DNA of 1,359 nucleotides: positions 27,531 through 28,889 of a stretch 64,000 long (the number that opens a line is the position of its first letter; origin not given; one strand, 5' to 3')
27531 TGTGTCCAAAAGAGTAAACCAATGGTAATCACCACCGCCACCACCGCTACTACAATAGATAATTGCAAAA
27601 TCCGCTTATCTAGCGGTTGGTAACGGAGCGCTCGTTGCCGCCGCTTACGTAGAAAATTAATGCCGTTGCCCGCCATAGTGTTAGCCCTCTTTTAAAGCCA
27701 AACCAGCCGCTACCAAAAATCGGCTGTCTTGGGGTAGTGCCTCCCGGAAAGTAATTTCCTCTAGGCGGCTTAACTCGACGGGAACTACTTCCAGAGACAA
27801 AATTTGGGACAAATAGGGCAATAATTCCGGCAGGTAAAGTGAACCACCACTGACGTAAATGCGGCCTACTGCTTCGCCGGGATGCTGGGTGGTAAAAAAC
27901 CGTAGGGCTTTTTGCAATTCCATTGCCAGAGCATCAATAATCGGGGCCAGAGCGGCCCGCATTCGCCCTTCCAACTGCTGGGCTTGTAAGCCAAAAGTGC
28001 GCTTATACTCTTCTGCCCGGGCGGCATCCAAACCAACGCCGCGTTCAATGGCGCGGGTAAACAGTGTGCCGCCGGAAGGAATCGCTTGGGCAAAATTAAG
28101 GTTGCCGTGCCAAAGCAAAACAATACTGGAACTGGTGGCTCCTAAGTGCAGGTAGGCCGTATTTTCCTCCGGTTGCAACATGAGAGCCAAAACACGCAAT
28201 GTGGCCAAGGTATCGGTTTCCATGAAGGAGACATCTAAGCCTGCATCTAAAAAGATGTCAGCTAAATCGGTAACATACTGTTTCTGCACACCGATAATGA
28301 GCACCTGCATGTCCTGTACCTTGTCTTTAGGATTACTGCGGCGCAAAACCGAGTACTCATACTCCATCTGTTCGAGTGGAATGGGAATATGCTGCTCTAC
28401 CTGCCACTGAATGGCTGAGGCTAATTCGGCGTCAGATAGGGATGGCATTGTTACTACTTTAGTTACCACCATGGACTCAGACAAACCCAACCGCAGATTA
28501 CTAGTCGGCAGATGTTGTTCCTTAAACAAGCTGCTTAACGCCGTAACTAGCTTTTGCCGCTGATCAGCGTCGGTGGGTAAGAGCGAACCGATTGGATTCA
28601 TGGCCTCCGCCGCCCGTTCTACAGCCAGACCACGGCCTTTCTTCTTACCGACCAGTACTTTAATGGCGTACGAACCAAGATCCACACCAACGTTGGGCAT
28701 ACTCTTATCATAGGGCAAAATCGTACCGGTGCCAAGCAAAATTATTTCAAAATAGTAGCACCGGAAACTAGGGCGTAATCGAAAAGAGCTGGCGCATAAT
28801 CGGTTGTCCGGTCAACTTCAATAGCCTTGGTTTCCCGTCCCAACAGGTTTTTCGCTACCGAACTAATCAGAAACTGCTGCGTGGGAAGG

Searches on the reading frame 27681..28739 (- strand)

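Call 57: search_protein_families(library=pfam, proteins=[window:27681-28739:-], max_evalue=0.0001)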
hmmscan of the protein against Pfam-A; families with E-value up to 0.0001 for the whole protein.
window:27681-28739:- (352 aa): 2 families
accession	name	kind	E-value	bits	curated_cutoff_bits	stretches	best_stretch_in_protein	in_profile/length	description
PF11104.14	PilM_2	-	1.9e-38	132.7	27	1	18-350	1-338/340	Type IV pilus assembly protein PilM;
PF14450.12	FtsA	-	4.1e-06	27.6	31.8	1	197-259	3-65/127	Cell division protein FtsA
